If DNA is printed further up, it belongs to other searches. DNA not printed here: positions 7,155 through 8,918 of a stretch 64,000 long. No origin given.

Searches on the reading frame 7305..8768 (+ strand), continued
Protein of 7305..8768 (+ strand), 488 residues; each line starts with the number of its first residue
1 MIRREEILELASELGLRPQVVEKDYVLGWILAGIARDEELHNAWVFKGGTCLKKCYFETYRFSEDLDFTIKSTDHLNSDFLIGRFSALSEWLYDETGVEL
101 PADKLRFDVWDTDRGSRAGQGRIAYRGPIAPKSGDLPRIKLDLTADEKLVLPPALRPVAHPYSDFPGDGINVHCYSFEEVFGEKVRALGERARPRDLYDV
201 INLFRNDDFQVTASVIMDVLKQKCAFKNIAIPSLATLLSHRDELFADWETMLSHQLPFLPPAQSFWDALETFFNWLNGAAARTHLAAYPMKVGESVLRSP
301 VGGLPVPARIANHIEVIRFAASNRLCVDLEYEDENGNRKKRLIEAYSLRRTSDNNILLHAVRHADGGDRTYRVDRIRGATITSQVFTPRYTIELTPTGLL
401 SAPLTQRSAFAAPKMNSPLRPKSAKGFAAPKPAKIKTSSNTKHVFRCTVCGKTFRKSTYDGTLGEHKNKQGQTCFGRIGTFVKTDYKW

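Call 38: search_protein_families(library=pfam, proteins=[L071:7350-8690:+, L090:7359-8138:+, L100:2736-4280:+, L114:7436-8929:+], max_evalue=0.001)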
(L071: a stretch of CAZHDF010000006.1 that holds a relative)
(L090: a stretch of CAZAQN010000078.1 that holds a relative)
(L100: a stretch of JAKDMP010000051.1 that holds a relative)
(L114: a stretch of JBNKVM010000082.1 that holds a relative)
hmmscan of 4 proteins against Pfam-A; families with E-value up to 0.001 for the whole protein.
L071:7350-8690:+ (446 aa): 1 family
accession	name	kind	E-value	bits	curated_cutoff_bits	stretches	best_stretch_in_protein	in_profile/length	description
PF04607.23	RelA_SpoT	-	1.9e-17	64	27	1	68-187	2-110/113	Region found in RelA / SpoT proteins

L090:7359-8138:+ (259 aa): 1 family
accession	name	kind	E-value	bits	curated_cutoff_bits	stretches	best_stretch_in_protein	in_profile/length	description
PF11185.13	DUF2971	-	2e-06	29.5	22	1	119-188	1-89/89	Protein of unknown function (DUF2971)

L100:2736-4280:+ (514 aa): 4 families
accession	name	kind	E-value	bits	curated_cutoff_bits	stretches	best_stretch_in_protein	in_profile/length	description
PF02384.22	N6_Mtase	-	2e-70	238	20.4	1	123-424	2-284/311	N-6 DNA Methylase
PF12161.14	HsdM_N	-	1.5e-13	52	24.5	1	7-111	2-133/135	HsdM N-terminal domain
PF01170.24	UPF0020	-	1.5e-09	38.3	22.3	1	157-267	18-136/197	RMKL-like, methyltransferase domain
PF07669.17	Eco57I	-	1.1e-07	32.5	25.3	1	251-348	73-165/171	Eco57I restriction-modification methylase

L114:7436-8929:+ (497 aa): 4 families
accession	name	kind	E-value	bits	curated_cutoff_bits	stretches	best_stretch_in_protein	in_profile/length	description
PF02384.22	N6_Mtase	-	1e-73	248.8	20.4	1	123-414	2-277/311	N-6 DNA Methylase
PF12161.14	HsdM_N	-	4.2e-10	40.8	24.5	1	6-110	1-132/135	HsdM N-terminal domain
PF01170.24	UPF0020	-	2.2e-08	34.5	22.3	1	155-264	16-133/197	RMKL-like, methyltransferase domain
PF07669.17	Eco57I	-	1.7e-07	31.9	25.3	1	249-347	71-164/171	Eco57I restriction-modification methylase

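Call 51: search_solved_structures(query=window:7305-8768:+, max_evalue=0.01)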
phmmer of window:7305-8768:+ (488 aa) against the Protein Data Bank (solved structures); distinct sequences matched with E-value up to 0.01: 0.
